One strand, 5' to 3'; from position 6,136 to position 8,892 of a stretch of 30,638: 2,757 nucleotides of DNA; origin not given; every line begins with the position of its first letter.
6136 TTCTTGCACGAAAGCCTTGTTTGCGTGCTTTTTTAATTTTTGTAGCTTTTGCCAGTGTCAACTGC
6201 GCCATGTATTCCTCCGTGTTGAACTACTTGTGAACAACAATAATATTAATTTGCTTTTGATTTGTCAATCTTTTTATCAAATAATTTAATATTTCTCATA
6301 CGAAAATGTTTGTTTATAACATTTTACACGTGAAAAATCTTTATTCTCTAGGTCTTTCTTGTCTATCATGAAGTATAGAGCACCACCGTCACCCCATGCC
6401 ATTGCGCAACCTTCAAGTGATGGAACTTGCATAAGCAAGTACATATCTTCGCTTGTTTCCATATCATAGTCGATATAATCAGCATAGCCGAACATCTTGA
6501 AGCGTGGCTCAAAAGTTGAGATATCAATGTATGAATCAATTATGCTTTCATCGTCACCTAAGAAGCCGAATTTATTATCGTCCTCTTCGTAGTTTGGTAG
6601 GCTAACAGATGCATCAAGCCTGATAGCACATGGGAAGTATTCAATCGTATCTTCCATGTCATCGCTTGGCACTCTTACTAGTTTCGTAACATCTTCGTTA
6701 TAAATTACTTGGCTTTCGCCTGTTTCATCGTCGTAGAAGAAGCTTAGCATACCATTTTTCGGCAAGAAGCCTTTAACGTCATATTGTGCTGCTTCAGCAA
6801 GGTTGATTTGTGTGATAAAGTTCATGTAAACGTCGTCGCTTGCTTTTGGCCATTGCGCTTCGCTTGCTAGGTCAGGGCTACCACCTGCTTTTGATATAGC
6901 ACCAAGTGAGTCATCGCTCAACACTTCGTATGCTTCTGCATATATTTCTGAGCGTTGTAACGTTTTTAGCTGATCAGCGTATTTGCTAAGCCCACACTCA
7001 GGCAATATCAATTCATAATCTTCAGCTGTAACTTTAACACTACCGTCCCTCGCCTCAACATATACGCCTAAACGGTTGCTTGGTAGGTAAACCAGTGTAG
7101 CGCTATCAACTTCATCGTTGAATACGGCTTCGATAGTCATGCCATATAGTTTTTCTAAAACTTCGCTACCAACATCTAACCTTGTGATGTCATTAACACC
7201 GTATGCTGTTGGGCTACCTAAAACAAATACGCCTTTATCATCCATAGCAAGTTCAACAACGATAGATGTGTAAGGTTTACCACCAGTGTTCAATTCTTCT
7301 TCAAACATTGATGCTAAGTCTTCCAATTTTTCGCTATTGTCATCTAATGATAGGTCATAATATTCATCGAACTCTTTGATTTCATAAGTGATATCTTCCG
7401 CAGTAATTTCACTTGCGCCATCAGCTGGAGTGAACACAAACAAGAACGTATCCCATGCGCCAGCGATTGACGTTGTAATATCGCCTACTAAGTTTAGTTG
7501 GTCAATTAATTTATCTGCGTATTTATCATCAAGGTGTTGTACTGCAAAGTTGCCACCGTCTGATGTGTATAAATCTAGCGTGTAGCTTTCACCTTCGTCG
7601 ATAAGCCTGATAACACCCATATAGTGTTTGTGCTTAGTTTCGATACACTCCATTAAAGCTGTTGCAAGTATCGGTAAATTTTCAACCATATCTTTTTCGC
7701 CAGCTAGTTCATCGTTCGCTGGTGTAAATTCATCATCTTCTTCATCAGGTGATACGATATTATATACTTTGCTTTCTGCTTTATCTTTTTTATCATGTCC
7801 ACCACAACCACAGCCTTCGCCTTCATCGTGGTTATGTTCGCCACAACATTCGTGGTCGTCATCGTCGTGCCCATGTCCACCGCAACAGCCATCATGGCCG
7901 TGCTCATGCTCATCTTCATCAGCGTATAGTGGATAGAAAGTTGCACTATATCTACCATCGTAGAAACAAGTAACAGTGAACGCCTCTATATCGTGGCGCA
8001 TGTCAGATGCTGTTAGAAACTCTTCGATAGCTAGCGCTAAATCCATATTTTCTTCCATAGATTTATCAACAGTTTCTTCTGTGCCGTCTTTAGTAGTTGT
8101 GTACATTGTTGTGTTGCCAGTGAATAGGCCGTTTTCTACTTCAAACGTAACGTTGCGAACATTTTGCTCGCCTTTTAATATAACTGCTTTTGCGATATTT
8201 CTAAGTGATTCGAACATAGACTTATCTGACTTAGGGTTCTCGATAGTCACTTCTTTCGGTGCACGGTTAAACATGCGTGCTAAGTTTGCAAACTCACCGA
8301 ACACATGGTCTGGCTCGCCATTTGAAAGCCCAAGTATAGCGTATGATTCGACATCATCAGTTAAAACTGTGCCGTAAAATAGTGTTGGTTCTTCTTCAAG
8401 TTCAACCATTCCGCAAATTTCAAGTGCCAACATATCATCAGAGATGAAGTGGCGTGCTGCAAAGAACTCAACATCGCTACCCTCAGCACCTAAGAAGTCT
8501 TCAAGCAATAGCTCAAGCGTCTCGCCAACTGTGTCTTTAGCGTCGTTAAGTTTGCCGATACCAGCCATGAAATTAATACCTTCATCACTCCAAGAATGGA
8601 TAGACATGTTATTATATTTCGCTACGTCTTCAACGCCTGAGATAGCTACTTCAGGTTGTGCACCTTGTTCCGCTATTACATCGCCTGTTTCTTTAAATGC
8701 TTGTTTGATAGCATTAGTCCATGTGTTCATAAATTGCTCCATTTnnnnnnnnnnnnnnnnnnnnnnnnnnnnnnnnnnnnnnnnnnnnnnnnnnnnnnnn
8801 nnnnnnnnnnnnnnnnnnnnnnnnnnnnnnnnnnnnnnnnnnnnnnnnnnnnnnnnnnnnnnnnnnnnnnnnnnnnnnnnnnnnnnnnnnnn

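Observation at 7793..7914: A His/Cys/Asp-rich metal-binding-like tract (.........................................) lies inside the 818-aa protein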

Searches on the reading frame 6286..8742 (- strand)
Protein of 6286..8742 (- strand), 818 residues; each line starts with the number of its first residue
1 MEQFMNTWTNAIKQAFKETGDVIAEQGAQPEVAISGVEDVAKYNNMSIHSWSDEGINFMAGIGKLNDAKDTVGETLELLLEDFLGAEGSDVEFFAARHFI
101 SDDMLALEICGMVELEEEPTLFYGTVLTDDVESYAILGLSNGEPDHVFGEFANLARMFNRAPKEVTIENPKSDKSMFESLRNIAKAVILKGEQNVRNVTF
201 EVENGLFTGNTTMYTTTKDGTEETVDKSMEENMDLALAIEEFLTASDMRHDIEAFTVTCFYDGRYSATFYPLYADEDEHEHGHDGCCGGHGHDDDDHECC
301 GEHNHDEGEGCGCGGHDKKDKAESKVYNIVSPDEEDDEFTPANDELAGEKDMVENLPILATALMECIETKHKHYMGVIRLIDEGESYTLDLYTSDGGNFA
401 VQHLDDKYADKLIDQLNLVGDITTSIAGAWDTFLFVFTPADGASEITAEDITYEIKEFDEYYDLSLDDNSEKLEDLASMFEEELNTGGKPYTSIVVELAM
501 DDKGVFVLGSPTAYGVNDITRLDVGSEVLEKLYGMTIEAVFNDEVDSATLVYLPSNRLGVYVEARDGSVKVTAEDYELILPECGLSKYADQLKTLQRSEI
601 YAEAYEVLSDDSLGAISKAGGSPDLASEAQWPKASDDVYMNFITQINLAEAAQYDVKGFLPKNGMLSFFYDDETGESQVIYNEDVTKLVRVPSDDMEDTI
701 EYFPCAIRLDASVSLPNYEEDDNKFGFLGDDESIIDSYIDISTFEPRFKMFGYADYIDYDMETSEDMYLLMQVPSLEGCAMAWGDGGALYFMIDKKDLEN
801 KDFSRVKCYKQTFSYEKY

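Call 3: search_protein_families(library=pfam, proteins=[window:6286-8742:-], max_evalue=1)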
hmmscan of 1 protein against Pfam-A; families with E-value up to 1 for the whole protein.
window:6286-8742:- (818 aa): 3 families
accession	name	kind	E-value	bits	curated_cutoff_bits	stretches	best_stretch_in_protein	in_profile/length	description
PF09234.15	DUF1963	-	1e-32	114.7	23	1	617-808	1-212/216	Domain of unknown function (DUF1963)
PF04634.17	YezG-like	-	0.029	15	21.7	0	428-500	32-100/146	Immunity protein YezG-like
PF04167.18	DUF402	-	0.32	11.6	23.9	1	725-760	16-49/68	Protein of unknown function (DUF402)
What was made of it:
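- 6925..7704 (-): Middle folded region (residues about 347-606), alpha+beta. It contains the second copy of the repeat (about 471-562). Weak Pfam YezG-like hit at 428-500 (E = 0.029, below cutoff, call 3).
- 6319..6894 (-): C-terminal DUF1963 / TYPP domain (YwqG family), residues 617-808. This domain is absent from the Mucispirillum orthologs. Pfam 114.7 bits against a cutoff of 23 (call 3).
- On SlyD (FKBP-type PPIase with metal-binding tail): Pfam scan of the 818-aa protein finds only DUF1963, with no FKBP_C (call 3).
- On DUF1963 / TYPP domain, YwqG family: 114.7 bits against a cutoff of 23, residues 617-808, covering 212 of 216 model positions (call 3).
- Checked: The Pfam DUF1963 hit at residues 617-808 is confirmed (E = 1e-32, call 3).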

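Call 4: search_protein_families(library=ncbifam, proteins=[window:6286-8742:-], max_evalue=1)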
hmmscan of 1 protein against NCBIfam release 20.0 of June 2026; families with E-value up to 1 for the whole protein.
window:6286-8742:- (818 aa): 0 families
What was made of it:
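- Tried and rejected: (7) The NCBIfam scan gave no hit (call 4).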

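Call 7: find_homologous_proteins(query=window:6286-8742:-, max_evalue=0.001)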
Query window:6286-8742:- (818 aa): 2 proteins with E <= 0.001 among 8000 candidates.
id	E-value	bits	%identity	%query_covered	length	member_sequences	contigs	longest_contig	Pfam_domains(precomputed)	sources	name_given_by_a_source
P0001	0.0e+0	1854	100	100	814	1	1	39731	PF09234.16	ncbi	-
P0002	9.9e-277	939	52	99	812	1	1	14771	PF09234.16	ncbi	-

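Call 9: find_encoding_contigs(protein=P0002, flank=7000, max_places=4)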
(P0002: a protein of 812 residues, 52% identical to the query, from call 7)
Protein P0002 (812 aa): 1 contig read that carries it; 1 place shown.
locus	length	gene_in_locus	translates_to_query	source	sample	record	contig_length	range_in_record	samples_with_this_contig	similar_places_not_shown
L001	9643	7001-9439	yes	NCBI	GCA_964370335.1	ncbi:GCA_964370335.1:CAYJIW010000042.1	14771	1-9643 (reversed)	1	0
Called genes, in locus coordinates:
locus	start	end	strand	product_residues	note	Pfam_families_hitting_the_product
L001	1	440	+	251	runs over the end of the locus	PF01145:Band_7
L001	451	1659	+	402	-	PF02441:Flavoprotein, PF04127:DFP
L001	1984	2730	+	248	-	PF20772:TACO1_YebC_N, PF01709:Transcrip_reg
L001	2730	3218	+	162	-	PF02075:RuvC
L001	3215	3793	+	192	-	PF01330:RuvA_N, PF14520:HHH_5, PF07499:RuvA_C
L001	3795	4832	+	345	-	PF05496:RuvB_N, PF00004:AAA, PF07728:AAA_5, PF17864:AAA_lid_4, PF05491:WHD_RuvB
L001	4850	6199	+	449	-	PF18073:Zn_ribbon_LapB, PF13481:AAA_25, PF03796:DnaB_C (weak), PF06745:ATPase, PF23442:DUF7125 (weak), PF13541:ChlI (faint), PF05362:Lon_C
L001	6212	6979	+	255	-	PF00106:adh_short, PF13561:adh_short_C2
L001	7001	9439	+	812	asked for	PF09234:DUF1963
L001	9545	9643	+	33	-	?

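Call 10: find_encoding_contigs(protein=P0001, flank=3000, max_places=3)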
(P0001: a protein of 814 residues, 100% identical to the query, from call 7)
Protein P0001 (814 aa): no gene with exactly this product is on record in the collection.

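Call 11: find_related_loci(query=A1, collection=genome_contigs, flank=6000)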
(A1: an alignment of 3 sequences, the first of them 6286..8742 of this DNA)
Query A1 (818 aa) in genome_contigs; peptide patterns used: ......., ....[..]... (x = any residue, [..] = any of these).
230 stretches matched a pattern; 28 encode a relative of the query (tblastn E <= 1e-3); 28 distinct loci.
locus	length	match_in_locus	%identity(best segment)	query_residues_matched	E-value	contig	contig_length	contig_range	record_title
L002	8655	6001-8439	52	1-813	0e+0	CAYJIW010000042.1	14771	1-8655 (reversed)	MAG TPA_asm: uncultured Deferribacteraceae bacterium isolate ERP123703_co3_163 genome assembly, contig: NODE_4924_length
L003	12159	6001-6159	62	276-317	3e-7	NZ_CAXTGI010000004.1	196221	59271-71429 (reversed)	Collinsella aerofaciens isolate CC01028 CC01028_4_NODE_4_length_196221_cov_153.868184, whole genome shotgun sequence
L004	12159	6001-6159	62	276-317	3e-7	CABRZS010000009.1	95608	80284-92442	MAG TPA_asm: uncultured Collinsella sp. isolate MGYG-HGUT-02083 genome assembly, contig: GUT_GENOME126939_9, whole genom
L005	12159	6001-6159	62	276-317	3e-7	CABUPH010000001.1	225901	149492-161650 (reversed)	MAG TPA_asm: uncultured Collinsella sp. isolate MGYG-HGUT-04209 genome assembly, contig: GUT_GENOME259612_1, whole genom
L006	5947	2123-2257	53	275-321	4e-7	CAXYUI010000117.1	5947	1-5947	MAG: uncultured Formivibrio sp. isolate ERR13598968_binner13_Refined_1 genome assembly, contig: ERZ24875775.3117, whole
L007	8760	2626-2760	64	277-320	4e-7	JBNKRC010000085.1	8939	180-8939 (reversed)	MAG: Vibrio sp. isolate B2.bin.4.strict NODE_85_length_8939_cov_0.832318, whole genome shotgun sequence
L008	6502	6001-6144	52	279-335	4e-7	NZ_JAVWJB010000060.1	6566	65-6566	MAG: Clostridium sp. isolate CGS1Y3-bin12 NODE_8829_length_6566_cov_79.217632, whole genome shotgun sequence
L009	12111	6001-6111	66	281-316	6e-7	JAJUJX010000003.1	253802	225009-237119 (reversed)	MAG: Tolumonas sp. isolate bin128 k141_721802_length_253802_cov_120.0989, whole genome shotgun sequence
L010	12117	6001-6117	60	279-316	6e-7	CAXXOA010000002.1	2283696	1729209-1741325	MAG: Oceanispirochaeta sp. isolate e4e86e68-3d71-4051-a5c4-061fe725b7fb genome assembly, contig: contig_2, whole genome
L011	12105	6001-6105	59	276-312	9e-7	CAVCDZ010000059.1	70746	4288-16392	Oscillibacter sp. MSJ-31 isolate E07146-L1_cleanbin_000005 genome assembly, contig: Spades_E07146-L1_contig_250, whole g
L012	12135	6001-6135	54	271-319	8e-7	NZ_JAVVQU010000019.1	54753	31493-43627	MAG: Niameybacter sp. isolate CGS10Y1-bin67 NODE_603_length_54753_cov_21.959340, whole genome shotgun sequence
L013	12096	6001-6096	57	277-313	1e-6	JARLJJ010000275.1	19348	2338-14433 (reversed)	MAG: Formivibrio sp. isolate MAG_CA269 MetaCoAG_Bin_269_Anoxic_k141_962786, whole genome shotgun sequence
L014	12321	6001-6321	36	223-314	2e-6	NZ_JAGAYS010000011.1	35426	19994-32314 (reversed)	MAG: Ruminobacter sp. isolate RGIG8895 Water_deer_Omasum.Co__c128784, whole genome shotgun sequence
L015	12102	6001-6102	60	277-316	3e-6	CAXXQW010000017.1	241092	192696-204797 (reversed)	MAG: Oceanispirochaeta sp. isolate 2ccd7f7f-6acc-48f9-80b7-4dc698a3fb62 genome assembly, contig: contig_17, whole genome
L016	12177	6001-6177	70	270-317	5e-6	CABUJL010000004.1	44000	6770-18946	MAG TPA_asm: uncultured Collinsella sp. isolate MGYG-HGUT-04058 genome assembly, contig: GUT_GENOME255225_4, whole genom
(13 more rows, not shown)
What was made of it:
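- Tried and rejected: The census rests on the 27 loci found with the exact DDDHECC pattern (call 11).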

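Call 33: list_cluster_members(proteins=[P0001, P0003, P0004, P0005, P0006, P0007, P0008, P0009, P0010, P0012])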
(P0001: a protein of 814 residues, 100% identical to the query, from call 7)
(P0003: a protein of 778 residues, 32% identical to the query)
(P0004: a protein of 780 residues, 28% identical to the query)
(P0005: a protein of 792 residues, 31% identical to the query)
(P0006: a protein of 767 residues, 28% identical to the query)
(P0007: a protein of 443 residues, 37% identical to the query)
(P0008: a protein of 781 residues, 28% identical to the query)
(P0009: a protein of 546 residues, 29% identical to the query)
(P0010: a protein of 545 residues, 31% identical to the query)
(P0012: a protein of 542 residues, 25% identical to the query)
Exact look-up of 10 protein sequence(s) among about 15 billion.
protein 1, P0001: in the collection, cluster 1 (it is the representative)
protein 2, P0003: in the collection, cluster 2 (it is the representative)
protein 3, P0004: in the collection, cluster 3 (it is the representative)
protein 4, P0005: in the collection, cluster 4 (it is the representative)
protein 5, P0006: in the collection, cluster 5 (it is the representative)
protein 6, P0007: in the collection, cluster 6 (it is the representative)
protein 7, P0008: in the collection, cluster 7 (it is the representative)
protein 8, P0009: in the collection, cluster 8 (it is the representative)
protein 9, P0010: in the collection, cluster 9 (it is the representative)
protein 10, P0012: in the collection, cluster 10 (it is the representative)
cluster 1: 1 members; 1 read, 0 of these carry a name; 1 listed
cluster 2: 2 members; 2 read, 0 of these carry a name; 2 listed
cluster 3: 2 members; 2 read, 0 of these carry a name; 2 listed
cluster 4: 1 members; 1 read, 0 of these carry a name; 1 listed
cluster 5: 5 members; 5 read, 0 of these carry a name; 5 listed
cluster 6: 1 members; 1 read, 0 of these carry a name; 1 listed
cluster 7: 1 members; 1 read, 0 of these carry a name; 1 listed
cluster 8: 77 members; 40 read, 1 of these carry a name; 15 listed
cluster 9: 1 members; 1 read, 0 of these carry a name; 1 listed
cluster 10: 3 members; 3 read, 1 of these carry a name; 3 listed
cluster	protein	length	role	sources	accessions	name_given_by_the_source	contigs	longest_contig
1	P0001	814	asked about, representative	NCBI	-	-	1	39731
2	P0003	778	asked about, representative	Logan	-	-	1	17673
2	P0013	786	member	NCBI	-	-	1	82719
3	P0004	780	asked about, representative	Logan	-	-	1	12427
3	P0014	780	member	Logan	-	-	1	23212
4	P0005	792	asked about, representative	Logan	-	-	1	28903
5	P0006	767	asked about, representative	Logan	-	-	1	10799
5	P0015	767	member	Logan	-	-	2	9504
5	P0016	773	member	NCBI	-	-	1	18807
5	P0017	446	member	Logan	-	-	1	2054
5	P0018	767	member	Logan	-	-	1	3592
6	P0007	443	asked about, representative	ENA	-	-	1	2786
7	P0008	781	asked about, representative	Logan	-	-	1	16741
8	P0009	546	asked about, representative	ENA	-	-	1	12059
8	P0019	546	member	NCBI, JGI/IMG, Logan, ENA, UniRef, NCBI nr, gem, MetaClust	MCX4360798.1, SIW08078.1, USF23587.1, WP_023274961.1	hypothetical protein [Mucispirillum schaedleri] | hypothetical protein | Uncharacterized protein n=1 Tax=Mucispirillum schaedleri ASF457 TaxID=1379858 ...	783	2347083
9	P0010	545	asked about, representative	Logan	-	-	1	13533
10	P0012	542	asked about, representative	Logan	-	-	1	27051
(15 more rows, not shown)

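Call 34: predict_structure(alignment_id=A1)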
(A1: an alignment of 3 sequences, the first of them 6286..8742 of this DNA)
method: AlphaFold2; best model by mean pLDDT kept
length: 818 residues; sequences in the alignment: 3
mean_pLDDT: 35.5   pTM: 0.26
mean pLDDT of the five models: 35.5, 34.8, 33.8, 31.0, 30.7
residues with pLDDT >= 90: 0; 70-90: 1; 50-70: 61; < 50: 756
segments of 3 or more residues with pLDDT < 50: 1-184, 187-200, 204-206, 214-223, 225-238, 241-631, 642-662, 684-789, 811-818
pLDDT, mean of each block of 10 residues (from residue 1): 32 35 31 27 29 31 36 46 45 36 36 44 41 39 39 33 25 41 48 44 48 43 46 48 46 43 40 33 29 35 31 29 30 30 26 31 31 33 32 29 33 35 28 32 29 26 30 37 36 32 29 26 34 38 34 32 32 35 34 28 20 23 34 52 47 40 53 56 43 27 23 25 25 24 24 29 43 39 42 58 60 36
secondary structure, 60 per line:
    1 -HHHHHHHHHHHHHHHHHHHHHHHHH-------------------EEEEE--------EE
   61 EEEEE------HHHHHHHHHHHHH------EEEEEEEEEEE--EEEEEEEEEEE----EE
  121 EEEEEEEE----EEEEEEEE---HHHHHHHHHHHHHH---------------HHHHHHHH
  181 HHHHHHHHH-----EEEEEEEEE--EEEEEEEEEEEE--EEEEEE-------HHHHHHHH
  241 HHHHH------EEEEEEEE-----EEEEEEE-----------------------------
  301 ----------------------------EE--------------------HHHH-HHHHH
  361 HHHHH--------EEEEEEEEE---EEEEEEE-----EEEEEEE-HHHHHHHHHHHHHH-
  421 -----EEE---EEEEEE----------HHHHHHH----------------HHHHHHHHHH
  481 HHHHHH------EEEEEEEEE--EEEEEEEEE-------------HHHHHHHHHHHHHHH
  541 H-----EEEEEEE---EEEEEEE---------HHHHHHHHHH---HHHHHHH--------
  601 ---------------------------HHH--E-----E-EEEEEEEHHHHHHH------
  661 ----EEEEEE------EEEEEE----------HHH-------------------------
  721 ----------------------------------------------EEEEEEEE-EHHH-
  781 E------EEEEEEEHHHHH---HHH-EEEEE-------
elements in order (helices of 4 or more, strands of 3 or more residues): H2-26 E46-50 E59-65 H72-84 E91-101 E104-114 E119-128 E133-140 H144-157 H173-189 E195-203 E206-217 E220-225 H233-245 E252-259 E265-271 H351-354 H356-365 E374-382 E386-392 E398-404 H406-419 E426-428 E432-437 H448-454 H471-486 E493-501 E504-512 H526-541 E547-553 E557-563 H573-582 H586-592 E641-647 H648-654 E665-670 E677-682 E767-774 E788-794 H795-799 E807-811
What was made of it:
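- The first AF2 model was unusable (call 34), and the second rests on only 12 sequences.
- Tried and rejected: (3) The first AF2 run, with a 3-sequence alignment, was unusable (pLDDT 35, call 34).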

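Call 37: find_encoding_contigs(protein=P0019, flank=5000, max_places=1)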
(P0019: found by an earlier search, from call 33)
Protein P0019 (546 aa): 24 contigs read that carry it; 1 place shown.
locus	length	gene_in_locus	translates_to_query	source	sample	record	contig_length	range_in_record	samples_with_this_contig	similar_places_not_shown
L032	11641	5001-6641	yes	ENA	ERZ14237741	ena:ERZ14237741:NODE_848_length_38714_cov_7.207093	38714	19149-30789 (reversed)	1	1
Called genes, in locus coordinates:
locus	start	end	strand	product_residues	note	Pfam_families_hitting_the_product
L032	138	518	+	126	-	PF01420:Methylase_S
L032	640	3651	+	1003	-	PF04313:HSDR_N, PF00270:DEAD, PF04851:ResIII, PF18766:SWI2_SNF2, PF22679:T1R_D3-like, PF12008:EcoR124_C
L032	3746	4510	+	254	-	PF00106:adh_short, PF23441:SDR, PF13561:adh_short_C2, PF12241:Enoyl_reductase (faint)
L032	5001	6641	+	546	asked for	-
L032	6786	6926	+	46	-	PF00468:Ribosomal_L34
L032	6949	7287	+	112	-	PF00825:Ribonuclease_P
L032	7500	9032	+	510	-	PF14849:YidC_periplas, PF02096:60KD_IMP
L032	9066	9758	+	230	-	PF14804:Jag_N, PF13083:KH_KhpA-B (weak), PF01424:R3H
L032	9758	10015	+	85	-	PF04945:YHS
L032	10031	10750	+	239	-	PF07719:TPR_2 (faint), PF14559:TPR_19 (faint), PF13424:TPR_12 (faint), PF13181:TPR_8 (faint), PF13374:TPR_10 (faint), PF13428:TPR_14 (faint)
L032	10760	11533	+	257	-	PF02649:GCHY-1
